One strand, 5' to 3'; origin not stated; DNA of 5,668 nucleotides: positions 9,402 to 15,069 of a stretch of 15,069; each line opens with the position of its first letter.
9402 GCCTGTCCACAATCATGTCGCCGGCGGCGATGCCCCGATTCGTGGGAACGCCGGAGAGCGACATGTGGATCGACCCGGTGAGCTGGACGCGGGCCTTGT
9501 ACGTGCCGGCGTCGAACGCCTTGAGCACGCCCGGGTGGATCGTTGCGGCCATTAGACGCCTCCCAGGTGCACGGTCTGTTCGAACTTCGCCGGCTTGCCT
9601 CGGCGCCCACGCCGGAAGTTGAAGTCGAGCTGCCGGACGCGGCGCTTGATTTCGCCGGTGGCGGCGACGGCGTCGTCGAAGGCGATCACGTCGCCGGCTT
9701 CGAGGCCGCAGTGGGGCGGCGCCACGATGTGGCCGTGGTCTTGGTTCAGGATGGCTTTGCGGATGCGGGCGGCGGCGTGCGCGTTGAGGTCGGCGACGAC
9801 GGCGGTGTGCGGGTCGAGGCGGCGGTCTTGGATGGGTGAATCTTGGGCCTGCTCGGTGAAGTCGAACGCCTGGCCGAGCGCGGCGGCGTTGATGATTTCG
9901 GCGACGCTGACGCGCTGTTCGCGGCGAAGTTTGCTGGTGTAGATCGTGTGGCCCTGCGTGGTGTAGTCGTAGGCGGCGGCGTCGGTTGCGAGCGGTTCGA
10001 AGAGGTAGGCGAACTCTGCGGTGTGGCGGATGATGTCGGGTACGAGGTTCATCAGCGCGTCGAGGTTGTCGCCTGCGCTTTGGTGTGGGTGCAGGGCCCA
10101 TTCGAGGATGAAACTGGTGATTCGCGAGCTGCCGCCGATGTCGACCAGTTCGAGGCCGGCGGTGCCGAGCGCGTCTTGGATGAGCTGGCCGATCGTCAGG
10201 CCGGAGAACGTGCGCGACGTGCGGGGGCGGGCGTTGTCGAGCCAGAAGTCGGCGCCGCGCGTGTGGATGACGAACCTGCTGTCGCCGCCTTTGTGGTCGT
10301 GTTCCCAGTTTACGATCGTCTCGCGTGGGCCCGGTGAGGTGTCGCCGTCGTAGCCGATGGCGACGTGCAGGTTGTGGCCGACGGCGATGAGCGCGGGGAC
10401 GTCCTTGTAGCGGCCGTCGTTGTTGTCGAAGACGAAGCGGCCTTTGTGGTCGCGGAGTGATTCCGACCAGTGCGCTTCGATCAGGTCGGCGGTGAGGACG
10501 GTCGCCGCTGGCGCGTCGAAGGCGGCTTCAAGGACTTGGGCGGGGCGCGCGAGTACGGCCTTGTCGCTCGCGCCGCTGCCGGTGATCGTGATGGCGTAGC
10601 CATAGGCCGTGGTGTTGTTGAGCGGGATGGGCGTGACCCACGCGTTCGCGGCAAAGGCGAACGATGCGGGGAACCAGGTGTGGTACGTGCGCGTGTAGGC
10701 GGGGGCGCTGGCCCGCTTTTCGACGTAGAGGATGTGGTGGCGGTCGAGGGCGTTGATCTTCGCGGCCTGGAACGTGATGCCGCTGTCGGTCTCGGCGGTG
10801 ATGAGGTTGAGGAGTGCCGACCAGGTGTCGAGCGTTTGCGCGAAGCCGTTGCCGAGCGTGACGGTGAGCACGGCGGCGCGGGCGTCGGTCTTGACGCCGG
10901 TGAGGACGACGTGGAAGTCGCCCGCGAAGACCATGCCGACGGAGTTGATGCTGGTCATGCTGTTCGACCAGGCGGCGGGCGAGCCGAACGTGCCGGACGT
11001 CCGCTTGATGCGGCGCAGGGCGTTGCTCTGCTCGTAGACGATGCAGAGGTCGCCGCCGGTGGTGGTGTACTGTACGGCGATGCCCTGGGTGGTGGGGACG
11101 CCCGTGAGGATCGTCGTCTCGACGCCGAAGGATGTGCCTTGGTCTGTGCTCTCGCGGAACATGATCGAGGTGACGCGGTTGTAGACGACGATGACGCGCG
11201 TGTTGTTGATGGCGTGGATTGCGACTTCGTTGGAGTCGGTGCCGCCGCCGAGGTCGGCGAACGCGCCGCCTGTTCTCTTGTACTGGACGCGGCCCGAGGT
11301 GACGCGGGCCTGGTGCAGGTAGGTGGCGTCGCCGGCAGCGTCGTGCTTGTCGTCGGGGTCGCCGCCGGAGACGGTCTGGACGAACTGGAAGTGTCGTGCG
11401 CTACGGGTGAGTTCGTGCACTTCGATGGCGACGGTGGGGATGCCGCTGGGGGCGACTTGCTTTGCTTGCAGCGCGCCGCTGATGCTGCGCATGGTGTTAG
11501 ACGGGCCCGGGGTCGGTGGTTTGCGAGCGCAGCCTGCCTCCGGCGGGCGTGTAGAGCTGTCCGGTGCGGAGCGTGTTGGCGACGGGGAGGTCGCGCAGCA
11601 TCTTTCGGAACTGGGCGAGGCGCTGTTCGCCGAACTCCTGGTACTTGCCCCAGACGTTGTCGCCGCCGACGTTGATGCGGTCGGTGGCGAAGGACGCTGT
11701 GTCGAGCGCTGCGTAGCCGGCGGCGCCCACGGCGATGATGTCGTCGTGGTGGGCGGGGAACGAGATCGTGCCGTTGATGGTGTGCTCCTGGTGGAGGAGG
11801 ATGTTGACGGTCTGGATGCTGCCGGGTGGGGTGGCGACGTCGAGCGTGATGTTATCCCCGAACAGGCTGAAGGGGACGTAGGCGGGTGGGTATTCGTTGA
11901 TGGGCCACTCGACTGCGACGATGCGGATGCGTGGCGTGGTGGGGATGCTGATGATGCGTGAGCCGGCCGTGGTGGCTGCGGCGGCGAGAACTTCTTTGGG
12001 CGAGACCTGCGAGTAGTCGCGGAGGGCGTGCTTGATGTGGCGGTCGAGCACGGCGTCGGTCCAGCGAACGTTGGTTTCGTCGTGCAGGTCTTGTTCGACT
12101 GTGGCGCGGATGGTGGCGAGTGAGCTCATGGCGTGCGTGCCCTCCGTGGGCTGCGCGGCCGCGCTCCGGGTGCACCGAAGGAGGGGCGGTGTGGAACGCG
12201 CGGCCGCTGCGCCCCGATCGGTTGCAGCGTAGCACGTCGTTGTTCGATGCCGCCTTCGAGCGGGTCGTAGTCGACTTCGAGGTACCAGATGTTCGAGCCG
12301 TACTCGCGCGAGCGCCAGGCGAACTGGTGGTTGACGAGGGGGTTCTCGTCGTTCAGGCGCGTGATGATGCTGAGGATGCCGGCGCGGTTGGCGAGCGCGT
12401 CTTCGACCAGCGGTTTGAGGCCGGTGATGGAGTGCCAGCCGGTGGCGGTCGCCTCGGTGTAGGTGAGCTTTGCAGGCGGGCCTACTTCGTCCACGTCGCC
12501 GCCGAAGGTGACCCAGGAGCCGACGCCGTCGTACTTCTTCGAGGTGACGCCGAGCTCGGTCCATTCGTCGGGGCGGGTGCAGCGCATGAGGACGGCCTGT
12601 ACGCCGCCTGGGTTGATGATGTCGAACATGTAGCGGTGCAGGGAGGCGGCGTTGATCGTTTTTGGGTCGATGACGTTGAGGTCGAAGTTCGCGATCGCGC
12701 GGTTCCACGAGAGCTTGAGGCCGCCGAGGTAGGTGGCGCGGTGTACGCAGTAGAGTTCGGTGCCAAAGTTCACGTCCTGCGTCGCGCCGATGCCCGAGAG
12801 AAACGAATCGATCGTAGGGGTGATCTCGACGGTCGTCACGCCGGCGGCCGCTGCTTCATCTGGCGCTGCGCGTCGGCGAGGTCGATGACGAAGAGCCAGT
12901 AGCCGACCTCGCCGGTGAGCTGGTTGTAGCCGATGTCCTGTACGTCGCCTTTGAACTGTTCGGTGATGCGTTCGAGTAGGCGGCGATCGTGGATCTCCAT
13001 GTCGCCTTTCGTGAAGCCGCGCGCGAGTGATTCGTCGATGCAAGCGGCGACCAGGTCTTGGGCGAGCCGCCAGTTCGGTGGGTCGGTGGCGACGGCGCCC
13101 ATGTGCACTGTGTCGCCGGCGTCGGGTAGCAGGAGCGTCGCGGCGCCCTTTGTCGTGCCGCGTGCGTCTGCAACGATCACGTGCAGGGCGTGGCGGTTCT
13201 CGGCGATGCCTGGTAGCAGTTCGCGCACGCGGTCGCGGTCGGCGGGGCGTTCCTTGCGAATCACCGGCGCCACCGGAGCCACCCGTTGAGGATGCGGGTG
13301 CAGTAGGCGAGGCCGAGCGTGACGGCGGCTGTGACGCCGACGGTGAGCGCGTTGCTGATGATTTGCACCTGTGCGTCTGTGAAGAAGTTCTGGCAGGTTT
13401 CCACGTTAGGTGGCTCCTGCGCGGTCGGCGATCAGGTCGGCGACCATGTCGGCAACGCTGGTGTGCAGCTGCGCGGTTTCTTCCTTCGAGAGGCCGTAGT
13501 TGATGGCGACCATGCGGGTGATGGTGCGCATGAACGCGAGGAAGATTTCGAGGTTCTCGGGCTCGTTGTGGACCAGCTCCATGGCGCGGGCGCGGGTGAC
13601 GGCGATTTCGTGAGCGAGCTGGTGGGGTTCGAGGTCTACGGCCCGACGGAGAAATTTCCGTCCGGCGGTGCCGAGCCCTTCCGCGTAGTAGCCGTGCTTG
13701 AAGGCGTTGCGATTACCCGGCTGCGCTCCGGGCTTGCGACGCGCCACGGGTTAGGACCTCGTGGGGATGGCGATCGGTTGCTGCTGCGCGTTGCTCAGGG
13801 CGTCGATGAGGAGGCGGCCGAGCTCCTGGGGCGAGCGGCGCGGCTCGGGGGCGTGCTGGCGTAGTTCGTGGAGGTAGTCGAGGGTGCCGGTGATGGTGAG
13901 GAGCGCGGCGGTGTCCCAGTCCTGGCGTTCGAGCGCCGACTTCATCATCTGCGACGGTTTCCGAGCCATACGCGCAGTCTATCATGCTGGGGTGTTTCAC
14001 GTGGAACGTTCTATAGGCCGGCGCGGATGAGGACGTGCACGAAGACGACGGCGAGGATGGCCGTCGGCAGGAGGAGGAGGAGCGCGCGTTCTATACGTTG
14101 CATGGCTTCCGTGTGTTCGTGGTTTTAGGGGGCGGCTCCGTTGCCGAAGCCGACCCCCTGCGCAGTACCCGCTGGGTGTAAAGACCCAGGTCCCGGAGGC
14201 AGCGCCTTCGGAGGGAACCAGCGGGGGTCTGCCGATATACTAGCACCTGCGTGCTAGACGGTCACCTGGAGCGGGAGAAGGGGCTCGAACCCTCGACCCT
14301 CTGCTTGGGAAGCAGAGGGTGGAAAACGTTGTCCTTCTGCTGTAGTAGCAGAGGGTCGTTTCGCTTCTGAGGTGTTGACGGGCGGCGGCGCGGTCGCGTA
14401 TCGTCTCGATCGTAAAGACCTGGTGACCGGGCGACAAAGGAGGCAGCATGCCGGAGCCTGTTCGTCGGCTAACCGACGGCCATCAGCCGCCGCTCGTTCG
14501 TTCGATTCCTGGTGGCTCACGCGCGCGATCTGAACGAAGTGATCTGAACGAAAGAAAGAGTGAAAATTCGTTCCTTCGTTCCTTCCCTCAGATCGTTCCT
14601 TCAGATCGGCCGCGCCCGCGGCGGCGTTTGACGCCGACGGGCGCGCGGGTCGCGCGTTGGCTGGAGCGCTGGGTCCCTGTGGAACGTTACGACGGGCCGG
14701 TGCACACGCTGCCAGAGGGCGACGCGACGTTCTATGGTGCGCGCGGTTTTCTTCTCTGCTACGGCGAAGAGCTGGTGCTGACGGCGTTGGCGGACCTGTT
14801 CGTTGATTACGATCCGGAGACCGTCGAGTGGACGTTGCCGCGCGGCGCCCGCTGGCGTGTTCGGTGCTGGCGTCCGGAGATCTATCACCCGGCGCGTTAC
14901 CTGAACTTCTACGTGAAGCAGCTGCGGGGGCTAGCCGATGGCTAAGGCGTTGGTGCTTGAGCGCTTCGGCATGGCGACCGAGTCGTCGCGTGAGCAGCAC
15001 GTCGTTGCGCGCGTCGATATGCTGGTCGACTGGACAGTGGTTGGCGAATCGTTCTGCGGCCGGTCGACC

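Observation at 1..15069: Self-closing 14,942-bp unit: a complete miniature temperate tailed-phage-like genome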

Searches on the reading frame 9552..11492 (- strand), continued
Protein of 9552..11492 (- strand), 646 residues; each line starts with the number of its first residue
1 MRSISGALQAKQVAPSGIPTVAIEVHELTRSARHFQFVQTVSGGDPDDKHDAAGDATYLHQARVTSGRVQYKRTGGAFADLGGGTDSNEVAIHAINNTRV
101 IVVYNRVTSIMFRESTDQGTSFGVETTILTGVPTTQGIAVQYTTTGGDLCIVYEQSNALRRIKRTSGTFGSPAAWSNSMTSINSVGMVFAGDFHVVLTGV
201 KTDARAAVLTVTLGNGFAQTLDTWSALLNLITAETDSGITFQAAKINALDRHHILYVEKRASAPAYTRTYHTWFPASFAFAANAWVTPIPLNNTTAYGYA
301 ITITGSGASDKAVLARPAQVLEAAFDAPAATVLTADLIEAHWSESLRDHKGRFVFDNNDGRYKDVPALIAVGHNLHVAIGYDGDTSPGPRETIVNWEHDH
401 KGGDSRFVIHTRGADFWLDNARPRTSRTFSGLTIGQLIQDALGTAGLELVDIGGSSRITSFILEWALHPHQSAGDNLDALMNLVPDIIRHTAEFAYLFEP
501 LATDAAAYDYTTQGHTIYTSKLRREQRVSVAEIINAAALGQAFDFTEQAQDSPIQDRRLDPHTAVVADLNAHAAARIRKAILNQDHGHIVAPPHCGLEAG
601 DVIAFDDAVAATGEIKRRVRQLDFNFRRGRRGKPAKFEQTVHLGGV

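Call 46: fold_search(model_id=the predicted structure, library=pdb)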
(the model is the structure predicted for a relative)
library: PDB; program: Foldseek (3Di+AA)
matches with E <= 10: 1081; with E <= 0.001: 441
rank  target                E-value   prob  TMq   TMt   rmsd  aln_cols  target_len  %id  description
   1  7aef_q                9.9e-17  1.00  0.38  0.42   6.1       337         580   10  Cryo-EM structure of an extracellular contractile injection system in marine bacterium Algoriphagus machipongonensis,  (released 2022-02-23)
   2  7b5h_AJ               5.1e-15  1.00  0.39  0.42   4.5       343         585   14  Cryo-EM structure of the contractile injection system base plate from Anabaena PCC7120 (released 2022-02-23)
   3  9gtr_q                5.0e-14  1.00  0.39  0.39   5.0       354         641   13  Cryo-EM structure of a contractile injection system in Streptomyces coelicolor, the baseplate complex in extended stat (released 2025-06-18)
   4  3d37_A                5.2e-13  1.00  0.38  0.71   3.9       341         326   11  The crystal structure of the tail protein from Neisseria meningitidis MC58 (released 2008-07-08)
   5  8v3w_H                2.9e-12  1.00  0.36  0.39   5.0       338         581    9  CryoEM Structure of Diffocin - precontracted - Baseplate - focused refinement on triplex region (released 2024-08-28)
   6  3d37_B                3.3e-12  1.00  0.37  0.71   8.4       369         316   11  The crystal structure of the tail protein from Neisseria meningitidis MC58 (released 2008-07-08)
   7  8gra_G                3.3e-12  1.00  0.37  0.39   5.1       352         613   10  Structure of Type VI secretion system cargo delivery vehicle Hcp-VgrG-PAAR (released 2023-07-12)
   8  9g8s_q                5.6e-12  1.00  0.35  0.67   4.7       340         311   10  C3 reconstruction of extended phiCD508 needle (released 2025-04-09)
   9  3cdd_B                5.9e-12  1.00  0.36  0.64   5.2       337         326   10  Crystal structure of prophage MuSo2, 43 kDa tail protein from Shewanella oneidensis (released 2008-03-11)
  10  3cdd_A                6.1e-12  1.00  0.35  0.64   5.2       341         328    9  Crystal structure of prophage MuSo2, 43 kDa tail protein from Shewanella oneidensis (released 2008-03-11)
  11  3cdd_D                6.4e-12  1.00  0.37  0.67   4.9       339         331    9  Crystal structure of prophage MuSo2, 43 kDa tail protein from Shewanella oneidensis (released 2008-03-11)
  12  9qgm_8A               6.8e-12  1.00  0.39  0.47   4.3       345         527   11  Cryo-EM structure of the PlPVC1 central spike, 3-fold symmetrized (C3), in extended state (released 2025-10-29)
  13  7q5p_A                1.1e-11  1.00  0.38  0.39   4.7       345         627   13  Structure of VgrG1 from Pseudomonas protegens. (released 2021-12-15)
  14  9cuy_X                1.1e-11  1.00  0.34  0.66   5.6       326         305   11  Bacteriophage PhiTE extended baseplate (released 2025-04-16)
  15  9jg9_G                1.1e-11  1.00  0.36  0.40   5.0       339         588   10  Structure of the BtpeA effector and BtaeB effector bound to the VgrG spike from the Type VI secretion system (released 2025-09-10)
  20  1wru                  1.7e-11  1.00  0.39  0.72   4.3       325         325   10  Structure of central hub elucidated by X-ray analysis of gene product 44; baseplate component of bacteriophage Mu (released 2005-09-20)
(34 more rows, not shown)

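Call 64: find_encoding_contigs(protein=P0026, flank=10000, max_places=4)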
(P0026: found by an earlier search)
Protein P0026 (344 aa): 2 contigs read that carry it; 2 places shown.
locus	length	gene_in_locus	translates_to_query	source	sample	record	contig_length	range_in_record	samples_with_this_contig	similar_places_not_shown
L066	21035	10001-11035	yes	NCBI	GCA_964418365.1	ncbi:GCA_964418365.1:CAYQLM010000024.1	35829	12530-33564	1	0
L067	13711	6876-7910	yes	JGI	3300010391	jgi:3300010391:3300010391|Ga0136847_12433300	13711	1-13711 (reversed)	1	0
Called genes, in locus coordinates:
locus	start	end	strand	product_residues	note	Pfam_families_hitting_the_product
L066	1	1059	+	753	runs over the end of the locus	-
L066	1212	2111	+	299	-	PF05065:Phage_capsid (weak)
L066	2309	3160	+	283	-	PF00106:adh_short, PF08659:KR, PF13561:adh_short_C2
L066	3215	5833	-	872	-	-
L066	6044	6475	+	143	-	-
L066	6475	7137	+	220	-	PF24517:CBM96 (weak), PF06848:Disaggr_repeat (weak)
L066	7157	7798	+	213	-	-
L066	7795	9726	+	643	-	-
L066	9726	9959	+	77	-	-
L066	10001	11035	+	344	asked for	PF05496:RuvB_N, PF00004:AAA, PF07728:AAA_5, PF17864:AAA_lid_4, PF05491:WHD_RuvB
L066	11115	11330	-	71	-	PF02599:CsrA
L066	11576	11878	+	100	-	PF13412:HTH_24 (weak)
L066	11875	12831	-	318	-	PF00962:A_deaminase, PF19326:AMP_deaminase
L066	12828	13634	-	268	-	PF02129:Peptidase_S15 (faint), PF20434:BD-FAE, PF07859:Abhydrolase_3, PF01738:DLH, PF00326:Peptidase_S9, PF02230:Abhydrolase_2 (faint)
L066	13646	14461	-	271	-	PF02129:Peptidase_S15 (faint), PF20434:BD-FAE, PF07859:Abhydrolase_3, PF00326:Peptidase_S9, PF01738:DLH (weak), PF12146:Hydrolase_4 (faint), PF02230:Abhydrolase_2 (faint)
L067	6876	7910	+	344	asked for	PF05496:RuvB_N, PF00004:AAA, PF07728:AAA_5, PF17864:AAA_lid_4, PF05491:WHD_RuvB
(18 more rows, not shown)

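Call 80: fold_search(model_id=the predicted structure, library=viral)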
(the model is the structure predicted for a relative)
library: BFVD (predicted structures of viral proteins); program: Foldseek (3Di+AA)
matches with E <= 10: 1157; with E <= 0.001: 473
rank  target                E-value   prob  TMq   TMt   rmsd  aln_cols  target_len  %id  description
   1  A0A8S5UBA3            2.5e-15  1.00  0.39  0.38   4.0       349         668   14  Tail protein [Caudovirales sp. ctcT39]
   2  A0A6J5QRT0            1.3e-14  1.00  0.38  0.57   5.3       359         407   11  COG3500 Phage protein D [uncultured Caudovirales phage]
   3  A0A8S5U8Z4            2.3e-14  1.00  0.38  0.54   5.9       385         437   12  Tail protein [Siphoviridae sp. ctnMR5]
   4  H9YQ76                5.9e-14  1.00  0.37  0.21  35.5       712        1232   12  (no name in the UniProt tables at hand)
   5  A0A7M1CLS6            7.1e-14  1.00  0.38  0.41  34.0       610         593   11  (no name in the UniProt tables at hand)
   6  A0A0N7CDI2            8.2e-14  1.00  0.37  0.33   5.5       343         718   13  (no name in the UniProt tables at hand)
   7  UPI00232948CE         8.6e-14  1.00  0.38  0.65   4.1       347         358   10  (no name look-up for this kind of identifier)
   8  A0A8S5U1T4            1.1e-13  1.00  0.37  0.54   5.2       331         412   13  43 kDa tail protein [Siphoviridae sp. ctdHi7]
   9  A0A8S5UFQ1            1.1e-13  1.00  0.39  0.58   7.2       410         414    9  Tail protein [Caudovirales sp. ctvQY7]
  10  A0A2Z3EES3            1.3e-13  1.00  0.37  0.43  27.6       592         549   11  (no name in the UniProt tables at hand)
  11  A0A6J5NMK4            1.9e-13  1.00  0.41  0.67   4.0       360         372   11  DUF5047 domain-containing protein [uncultured Caudovirales phage]
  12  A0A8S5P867            2.1e-13  1.00  0.38  0.56   5.2       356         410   11  Endopeptidase tail [Siphoviridae sp. ctwzt2]
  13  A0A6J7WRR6            2.4e-13  1.00  0.41  0.63   3.9       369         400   12  Tail protein [uncultured Caudovirales phage]
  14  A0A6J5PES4            3.0e-13  1.00  0.37  0.58   4.7       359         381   10  Uncharacterized protein [uncultured Caudovirales phage]
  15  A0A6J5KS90            3.0e-13  1.00  0.37  0.53   5.4       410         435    9  Uncharacterized protein [uncultured Caudovirales phage]
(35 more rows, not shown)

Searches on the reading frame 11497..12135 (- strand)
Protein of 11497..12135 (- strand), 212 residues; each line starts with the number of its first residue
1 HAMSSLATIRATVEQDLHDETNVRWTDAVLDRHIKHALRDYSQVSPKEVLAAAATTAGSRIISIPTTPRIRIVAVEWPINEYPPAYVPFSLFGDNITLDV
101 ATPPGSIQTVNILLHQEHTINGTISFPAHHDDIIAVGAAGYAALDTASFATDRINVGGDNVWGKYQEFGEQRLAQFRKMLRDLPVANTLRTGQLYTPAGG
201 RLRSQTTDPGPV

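Call 9: search_protein_families(library=pfam, max_evalue=0.01, proteins=[window:11497-12135:-])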
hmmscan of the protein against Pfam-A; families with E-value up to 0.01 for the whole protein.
window:11497-12135:- (212 aa): 1 family
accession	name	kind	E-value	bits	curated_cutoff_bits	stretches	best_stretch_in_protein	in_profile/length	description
PF24175.2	SU10_adaptor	-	0.00014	22.8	27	1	5-91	2-85/194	SU10 adaptor protein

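Call 11: search_protein_families(library=phrogs, max_evalue=0.01, proteins=[window:11497-12135:-])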
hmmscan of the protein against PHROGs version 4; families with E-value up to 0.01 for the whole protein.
window:11497-12135:- (212 aa): 1 family
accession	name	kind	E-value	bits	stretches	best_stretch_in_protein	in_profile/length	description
phrog_399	-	head and packaging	0.0066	17.1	1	3-47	1-47/220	structural protein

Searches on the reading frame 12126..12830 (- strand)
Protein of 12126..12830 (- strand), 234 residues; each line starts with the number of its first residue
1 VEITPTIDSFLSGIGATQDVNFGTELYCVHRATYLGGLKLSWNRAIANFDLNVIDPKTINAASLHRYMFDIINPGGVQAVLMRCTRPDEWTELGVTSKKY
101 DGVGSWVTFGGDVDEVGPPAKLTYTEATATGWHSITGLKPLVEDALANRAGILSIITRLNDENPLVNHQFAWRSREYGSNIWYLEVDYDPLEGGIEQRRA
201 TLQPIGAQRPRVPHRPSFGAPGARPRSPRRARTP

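Call 9: search_protein_families(library=pfam, max_evalue=0.01, proteins=[window:12126-12830:-])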
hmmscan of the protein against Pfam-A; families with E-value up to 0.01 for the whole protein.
window:12126-12830:- (234 aa): 0 families

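Call 11: search_protein_families(library=phrogs, max_evalue=0.01, proteins=[window:12126-12830:-])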
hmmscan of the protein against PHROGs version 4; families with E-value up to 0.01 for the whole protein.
window:12126-12830:- (234 aa): 0 families

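Call 54: search_solved_structures(query=A3, max_evalue=10)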
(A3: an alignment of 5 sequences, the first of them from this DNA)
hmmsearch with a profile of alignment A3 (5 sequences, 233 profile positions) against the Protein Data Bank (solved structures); distinct sequences matched with E-value up to 10: 1.
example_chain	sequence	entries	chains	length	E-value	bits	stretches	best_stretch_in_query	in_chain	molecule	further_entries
6u83_A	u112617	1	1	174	0.37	13.5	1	101-228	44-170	Outer membrane associated protein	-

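Call 55: search_protein_families(library=pfam, alignment_id=A3, max_evalue=1)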
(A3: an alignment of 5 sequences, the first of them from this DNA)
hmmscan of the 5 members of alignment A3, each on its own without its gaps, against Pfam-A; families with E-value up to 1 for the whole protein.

A. member 1, seq(234 aa): 2 families
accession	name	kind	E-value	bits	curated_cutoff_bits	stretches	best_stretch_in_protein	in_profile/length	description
PF06848.17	Disaggr_repeat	-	0.013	15.6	33.9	1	39-112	24-98/179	Disaggregatase related repeat domain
PF24517.2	CBM96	-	0.073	13.3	26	1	2-96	4-91/164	Carbohydrate-binding module family 96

B. families by the number of members that match (of 5 scanned): 3 families
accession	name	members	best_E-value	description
PF24517.2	CBM96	5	1.3e-08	Carbohydrate-binding module family 96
PF06848.17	Disaggr_repeat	5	2.5e-07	Disaggregatase related repeat domain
PF18657.6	YDG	1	0.16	YDG domain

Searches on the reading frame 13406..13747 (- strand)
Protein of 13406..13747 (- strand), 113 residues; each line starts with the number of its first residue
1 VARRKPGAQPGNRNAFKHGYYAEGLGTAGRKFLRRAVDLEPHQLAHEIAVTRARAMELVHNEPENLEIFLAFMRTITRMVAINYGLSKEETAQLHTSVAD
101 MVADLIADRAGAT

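Call 9: search_protein_families(library=pfam, max_evalue=0.01, proteins=[window:13406-13747:-])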
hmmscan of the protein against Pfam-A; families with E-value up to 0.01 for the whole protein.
window:13406-13747:- (113 aa): 0 families

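Call 11: search_protein_families(library=phrogs, max_evalue=0.01, proteins=[window:13406-13747:-])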
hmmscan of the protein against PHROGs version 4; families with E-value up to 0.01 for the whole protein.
window:13406-13747:- (113 aa): 3 families
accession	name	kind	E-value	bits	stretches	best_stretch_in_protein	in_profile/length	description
phrog_370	-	head and packaging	0.00048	21.1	1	5-59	117-167/284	terminase small subunit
phrog_1889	-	head and packaging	0.0037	17.8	1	6-59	84-141/276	terminase small subunit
phrog_19659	-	unknown function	0.0086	16.5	1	2-59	123-179/390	-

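Call 57: search_protein_families(library=ncbifam, max_evalue=0.1, proteins=[window:13406-13747:-])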
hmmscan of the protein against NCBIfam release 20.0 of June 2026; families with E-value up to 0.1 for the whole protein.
window:13406-13747:- (113 aa): 1 family
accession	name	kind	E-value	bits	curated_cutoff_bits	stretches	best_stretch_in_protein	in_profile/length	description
NF005863.0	PRK07798.1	subfamily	0.057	12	543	1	58-103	60-104/540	acyl-CoA synthetase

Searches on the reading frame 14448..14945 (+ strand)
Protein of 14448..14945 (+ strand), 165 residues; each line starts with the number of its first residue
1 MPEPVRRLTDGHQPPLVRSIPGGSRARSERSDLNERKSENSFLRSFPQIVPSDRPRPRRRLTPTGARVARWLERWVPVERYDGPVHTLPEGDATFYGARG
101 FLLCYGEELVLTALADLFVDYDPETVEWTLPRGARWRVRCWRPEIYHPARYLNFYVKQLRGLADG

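Call 10: search_protein_families(library=pfam, max_evalue=0.01, proteins=[window:14448-14945:+])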
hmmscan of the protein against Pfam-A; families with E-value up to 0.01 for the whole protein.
window:14448-14945:+ (165 aa): 0 families

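Call 12: search_protein_families(library=phrogs, max_evalue=0.01, proteins=[window:14448-14945:+])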
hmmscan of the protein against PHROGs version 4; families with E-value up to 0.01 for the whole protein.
window:14448-14945:+ (165 aa): 0 families

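Call 57: search_protein_families(library=ncbifam, max_evalue=0.1, proteins=[window:14448-14945:+])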
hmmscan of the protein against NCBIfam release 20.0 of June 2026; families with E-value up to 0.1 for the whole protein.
window:14448-14945:+ (165 aa): 0 families
